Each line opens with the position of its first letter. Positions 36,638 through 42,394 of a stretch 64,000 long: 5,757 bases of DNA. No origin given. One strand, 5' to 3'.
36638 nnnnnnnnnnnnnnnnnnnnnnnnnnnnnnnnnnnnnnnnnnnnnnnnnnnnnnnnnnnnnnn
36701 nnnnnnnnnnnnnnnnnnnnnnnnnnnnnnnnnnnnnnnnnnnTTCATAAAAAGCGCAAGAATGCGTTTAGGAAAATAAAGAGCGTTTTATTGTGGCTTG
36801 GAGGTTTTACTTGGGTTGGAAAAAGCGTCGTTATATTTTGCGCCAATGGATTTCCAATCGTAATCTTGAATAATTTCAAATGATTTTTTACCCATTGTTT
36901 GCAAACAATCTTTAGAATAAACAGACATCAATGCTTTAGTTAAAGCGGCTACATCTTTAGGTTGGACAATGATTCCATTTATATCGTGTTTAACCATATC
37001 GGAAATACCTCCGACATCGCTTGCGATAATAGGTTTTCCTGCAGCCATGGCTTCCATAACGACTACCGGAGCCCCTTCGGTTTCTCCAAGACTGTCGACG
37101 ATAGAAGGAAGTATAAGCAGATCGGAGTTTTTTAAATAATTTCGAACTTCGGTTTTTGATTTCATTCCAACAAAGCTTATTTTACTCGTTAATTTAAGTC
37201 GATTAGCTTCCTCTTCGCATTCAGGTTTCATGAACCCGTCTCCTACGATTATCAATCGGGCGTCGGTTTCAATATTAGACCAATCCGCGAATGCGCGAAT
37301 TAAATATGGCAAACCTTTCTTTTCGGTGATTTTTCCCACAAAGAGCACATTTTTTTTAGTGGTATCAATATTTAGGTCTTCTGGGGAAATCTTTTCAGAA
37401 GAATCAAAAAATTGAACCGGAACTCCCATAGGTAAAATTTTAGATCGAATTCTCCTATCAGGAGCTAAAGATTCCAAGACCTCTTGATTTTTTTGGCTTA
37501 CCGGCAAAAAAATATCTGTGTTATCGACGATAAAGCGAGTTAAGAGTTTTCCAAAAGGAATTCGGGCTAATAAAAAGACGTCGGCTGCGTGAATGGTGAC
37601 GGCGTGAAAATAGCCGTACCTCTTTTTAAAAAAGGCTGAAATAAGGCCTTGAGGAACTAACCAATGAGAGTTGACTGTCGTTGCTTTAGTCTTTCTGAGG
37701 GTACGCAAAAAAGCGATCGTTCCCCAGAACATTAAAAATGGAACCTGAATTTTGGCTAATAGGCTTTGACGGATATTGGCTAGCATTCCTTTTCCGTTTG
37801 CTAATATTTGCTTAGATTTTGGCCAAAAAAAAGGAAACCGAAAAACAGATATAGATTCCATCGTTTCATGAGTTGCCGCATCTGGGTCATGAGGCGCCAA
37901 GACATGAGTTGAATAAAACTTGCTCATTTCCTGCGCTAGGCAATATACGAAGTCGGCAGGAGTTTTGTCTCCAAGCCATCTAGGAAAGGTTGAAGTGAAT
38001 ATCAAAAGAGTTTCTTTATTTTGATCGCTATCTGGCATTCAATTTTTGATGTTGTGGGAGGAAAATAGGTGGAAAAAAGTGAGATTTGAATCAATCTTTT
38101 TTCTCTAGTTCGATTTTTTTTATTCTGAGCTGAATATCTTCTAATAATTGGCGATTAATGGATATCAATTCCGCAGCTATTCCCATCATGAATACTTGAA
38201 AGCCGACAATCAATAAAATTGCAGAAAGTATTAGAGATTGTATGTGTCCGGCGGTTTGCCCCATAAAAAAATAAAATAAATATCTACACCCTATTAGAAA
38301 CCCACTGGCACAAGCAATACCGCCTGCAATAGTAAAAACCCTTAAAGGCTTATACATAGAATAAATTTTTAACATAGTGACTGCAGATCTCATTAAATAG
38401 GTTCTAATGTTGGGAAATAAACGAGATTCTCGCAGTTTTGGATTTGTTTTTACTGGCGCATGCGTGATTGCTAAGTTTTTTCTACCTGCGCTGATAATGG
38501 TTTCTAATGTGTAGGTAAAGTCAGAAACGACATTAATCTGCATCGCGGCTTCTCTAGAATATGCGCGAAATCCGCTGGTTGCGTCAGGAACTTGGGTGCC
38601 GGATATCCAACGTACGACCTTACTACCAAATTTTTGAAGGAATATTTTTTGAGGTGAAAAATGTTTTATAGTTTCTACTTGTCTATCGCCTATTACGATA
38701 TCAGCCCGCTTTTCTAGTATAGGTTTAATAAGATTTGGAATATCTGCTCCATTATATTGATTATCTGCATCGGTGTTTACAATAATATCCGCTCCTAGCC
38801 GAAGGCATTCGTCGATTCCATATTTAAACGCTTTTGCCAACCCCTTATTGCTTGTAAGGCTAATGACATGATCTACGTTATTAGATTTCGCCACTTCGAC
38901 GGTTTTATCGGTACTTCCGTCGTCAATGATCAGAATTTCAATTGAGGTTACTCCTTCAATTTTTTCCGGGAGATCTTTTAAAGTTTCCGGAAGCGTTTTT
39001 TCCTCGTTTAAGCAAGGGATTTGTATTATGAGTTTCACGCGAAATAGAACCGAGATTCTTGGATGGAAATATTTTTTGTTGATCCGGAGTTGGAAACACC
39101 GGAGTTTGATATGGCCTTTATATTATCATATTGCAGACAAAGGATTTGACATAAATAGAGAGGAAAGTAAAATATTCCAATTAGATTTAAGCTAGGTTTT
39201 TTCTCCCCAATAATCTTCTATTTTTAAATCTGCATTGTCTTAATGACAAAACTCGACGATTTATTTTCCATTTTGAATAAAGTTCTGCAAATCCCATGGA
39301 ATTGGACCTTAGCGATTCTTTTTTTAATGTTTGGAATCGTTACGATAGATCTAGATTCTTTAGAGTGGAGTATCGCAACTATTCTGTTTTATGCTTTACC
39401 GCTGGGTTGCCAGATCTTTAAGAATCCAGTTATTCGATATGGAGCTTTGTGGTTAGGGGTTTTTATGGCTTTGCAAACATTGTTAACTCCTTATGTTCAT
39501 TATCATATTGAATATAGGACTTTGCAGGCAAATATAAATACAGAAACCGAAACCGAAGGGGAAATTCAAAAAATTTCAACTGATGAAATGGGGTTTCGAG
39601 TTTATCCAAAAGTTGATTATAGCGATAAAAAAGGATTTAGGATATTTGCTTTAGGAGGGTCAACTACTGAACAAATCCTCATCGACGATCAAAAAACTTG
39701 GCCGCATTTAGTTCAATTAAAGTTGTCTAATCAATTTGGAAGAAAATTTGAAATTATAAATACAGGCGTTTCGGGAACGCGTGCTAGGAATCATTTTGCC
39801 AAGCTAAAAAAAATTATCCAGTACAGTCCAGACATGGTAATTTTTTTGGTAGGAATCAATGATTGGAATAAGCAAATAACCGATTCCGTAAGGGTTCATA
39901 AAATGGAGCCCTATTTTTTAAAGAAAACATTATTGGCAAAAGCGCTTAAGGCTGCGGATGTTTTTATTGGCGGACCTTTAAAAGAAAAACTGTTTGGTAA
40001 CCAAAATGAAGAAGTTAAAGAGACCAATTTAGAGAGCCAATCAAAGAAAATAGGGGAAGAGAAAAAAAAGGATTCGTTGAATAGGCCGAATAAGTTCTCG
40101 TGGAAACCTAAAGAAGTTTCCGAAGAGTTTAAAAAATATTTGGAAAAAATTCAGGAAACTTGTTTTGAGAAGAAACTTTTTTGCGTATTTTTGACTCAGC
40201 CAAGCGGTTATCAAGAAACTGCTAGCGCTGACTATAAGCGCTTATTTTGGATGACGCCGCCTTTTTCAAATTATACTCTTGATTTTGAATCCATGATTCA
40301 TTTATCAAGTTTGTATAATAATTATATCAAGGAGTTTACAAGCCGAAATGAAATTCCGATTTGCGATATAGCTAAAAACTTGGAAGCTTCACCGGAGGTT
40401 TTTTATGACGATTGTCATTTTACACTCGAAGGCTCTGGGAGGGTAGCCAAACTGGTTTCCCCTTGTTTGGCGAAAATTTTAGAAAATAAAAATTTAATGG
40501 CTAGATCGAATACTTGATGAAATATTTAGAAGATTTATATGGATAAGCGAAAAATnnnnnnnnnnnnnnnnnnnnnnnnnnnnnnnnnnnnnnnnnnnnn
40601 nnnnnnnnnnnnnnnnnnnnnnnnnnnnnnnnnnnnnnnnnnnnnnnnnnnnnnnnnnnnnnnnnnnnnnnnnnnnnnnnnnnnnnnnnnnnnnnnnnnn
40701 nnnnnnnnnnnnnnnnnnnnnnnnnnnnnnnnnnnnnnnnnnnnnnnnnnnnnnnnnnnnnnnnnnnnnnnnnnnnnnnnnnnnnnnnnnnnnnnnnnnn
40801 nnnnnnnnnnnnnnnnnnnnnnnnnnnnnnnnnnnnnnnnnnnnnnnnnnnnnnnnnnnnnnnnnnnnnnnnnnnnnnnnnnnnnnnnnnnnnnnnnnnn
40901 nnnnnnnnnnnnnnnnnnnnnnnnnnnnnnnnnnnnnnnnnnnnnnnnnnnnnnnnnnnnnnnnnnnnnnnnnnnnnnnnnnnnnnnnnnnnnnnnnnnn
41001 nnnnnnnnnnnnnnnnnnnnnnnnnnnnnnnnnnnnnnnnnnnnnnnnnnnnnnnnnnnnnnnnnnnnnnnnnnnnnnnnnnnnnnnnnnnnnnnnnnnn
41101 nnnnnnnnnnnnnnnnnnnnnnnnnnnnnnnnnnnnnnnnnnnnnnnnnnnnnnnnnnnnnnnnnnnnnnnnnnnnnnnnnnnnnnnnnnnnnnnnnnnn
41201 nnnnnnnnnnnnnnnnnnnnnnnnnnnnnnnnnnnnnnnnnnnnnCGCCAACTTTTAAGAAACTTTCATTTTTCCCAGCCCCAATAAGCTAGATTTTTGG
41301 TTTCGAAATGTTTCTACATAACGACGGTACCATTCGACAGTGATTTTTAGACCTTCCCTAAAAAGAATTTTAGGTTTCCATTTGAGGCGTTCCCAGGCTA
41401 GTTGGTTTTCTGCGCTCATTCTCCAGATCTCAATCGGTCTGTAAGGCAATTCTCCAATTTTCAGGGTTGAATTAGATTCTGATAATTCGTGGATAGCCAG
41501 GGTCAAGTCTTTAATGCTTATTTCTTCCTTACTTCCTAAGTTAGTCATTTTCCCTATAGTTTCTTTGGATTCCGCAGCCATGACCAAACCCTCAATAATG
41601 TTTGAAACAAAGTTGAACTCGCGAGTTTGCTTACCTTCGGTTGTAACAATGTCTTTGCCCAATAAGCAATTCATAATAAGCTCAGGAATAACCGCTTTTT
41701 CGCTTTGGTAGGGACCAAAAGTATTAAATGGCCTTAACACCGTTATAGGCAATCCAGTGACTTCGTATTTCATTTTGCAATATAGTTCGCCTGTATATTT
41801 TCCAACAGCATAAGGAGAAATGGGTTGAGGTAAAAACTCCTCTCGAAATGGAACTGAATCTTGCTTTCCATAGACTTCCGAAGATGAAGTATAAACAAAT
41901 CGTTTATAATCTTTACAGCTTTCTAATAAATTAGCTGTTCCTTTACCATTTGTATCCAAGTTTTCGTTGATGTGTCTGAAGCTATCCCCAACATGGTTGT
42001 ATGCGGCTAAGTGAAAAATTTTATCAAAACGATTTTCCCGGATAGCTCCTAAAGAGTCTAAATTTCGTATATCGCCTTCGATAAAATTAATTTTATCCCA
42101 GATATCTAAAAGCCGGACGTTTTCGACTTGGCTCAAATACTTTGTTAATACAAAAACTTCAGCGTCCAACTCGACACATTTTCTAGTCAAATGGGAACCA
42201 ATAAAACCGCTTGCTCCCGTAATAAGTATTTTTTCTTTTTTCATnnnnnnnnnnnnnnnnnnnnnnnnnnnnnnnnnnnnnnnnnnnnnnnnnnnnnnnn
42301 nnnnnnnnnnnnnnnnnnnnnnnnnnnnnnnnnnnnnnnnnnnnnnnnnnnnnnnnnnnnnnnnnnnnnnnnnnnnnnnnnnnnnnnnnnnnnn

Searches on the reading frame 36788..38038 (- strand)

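Call 40: search_protein_families(library=pfam, proteins=[window:36788-38038:-], max_evalue=0.0001)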
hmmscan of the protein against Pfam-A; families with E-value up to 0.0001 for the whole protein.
window:36788-38038:- (416 aa): 4 families
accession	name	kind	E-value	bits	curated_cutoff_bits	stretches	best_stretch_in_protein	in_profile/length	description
PF00534.26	Glycos_transf_1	-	2.5e-38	131.8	26.4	1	218-377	5-159/172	Glycosyl transferases group 1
PF13692.12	Glyco_trans_1_4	-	4.3e-34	118.2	27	1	229-374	2-140/142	Glycosyl transferases group 1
PF20706.3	GT4-conflict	-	7.7e-07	28.9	26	1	217-353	190-324/385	Family 4 Glycosyltransferase in conflict systems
PF13439.12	Glyco_transf_4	-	6.6e-06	26.7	28.5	1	31-208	8-168/170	Glycosyltransferase Family 4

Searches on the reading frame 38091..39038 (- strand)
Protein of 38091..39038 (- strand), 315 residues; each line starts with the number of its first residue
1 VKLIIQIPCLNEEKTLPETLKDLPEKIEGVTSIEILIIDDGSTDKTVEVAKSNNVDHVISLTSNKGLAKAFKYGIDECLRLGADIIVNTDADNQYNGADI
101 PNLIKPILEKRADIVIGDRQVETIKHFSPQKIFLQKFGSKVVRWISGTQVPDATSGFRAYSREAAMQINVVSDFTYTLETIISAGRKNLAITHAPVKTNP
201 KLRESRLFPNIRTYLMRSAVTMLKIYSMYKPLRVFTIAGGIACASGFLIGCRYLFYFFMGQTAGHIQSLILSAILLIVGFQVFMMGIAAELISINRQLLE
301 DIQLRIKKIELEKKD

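Call 40: search_protein_families(library=pfam, proteins=[window:38091-39038:-], max_evalue=0.0001)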
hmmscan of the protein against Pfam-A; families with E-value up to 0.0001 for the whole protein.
window:38091-39038:- (315 aa): 1 family
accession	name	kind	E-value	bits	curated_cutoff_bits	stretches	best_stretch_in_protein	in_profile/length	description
PF00535.33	Glycos_transf_2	-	1.9e-24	86.9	23.3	1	7-166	4-165/168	Glycosyl transferase family 2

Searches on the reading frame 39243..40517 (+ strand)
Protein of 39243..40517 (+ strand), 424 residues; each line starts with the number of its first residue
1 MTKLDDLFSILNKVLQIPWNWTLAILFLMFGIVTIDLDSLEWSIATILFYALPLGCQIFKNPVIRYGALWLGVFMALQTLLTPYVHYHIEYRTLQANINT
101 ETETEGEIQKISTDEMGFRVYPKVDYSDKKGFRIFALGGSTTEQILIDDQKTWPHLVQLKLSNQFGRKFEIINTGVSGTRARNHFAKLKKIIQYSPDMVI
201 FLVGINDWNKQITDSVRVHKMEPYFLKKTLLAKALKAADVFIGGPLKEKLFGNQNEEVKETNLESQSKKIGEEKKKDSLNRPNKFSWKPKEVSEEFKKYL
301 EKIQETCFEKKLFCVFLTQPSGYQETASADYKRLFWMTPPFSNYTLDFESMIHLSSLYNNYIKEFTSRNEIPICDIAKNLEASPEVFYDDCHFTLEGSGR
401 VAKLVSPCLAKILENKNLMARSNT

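Call 40: search_protein_families(library=pfam, proteins=[window:39243-40517:+], max_evalue=0.0001)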
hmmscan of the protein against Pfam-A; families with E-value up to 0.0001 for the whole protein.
window:39243-40517:+ (424 aa): 2 families
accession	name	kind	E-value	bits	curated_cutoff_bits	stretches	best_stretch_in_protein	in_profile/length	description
PF13472.12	Lipase_GDSL_2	-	1.7e-11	45.4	32.9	1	136-397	1-175/178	GDSL-like Lipase/Acylhydrolase family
PF00657.28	Lipase_GDSL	-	4.5e-07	30.7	23.6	1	134-404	1-207/208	GDSL-like Lipase/Acylhydrolase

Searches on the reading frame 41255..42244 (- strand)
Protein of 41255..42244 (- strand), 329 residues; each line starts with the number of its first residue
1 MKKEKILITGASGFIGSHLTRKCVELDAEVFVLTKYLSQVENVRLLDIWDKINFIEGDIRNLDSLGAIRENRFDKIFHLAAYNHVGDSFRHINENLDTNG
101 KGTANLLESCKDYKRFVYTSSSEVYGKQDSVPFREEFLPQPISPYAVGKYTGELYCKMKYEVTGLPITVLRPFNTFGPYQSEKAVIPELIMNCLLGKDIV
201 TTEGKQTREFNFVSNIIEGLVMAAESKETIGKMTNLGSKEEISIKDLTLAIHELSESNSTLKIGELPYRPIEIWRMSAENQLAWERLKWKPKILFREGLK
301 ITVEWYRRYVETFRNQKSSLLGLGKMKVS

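Call 40: search_protein_families(library=pfam, proteins=[window:41255-42244:-], max_evalue=0.0001)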
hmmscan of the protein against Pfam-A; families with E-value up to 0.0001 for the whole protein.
window:41255-42244:- (329 aa): 7 families
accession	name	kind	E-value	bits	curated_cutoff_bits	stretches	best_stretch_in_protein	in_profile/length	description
PF16363.11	GDP_Man_Dehyd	-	2.1e-56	192.2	27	1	7-301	1-331/332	GDP-mannose 4,6 dehydratase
PF01370.27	Epimerase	-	1.4e-51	175.7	20.9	1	6-237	1-240/240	NAD dependent epimerase/dehydratase family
PF01073.25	3Beta_HSD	-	5.9e-18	65.3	22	1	7-226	1-231/280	3-beta hydroxysteroid dehydrogenase/isomerase family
PF04321.23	RmlD_sub_bind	-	4.4e-14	52.7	27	1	5-157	2-137/287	RmlD substrate binding domain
PF02719.21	Polysacc_synt_2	-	8.4e-13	48.6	20.2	1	6-257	1-249/293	Polysaccharide biosynthesis protein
PF07993.18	NAD_binding_4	-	6.3e-11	42.4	20.1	1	8-180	1-210/258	Male sterility protein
PF13460.12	NAD_binding_10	-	3e-05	24.4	27.2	1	10-172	1-143/184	NAD(P)H-binding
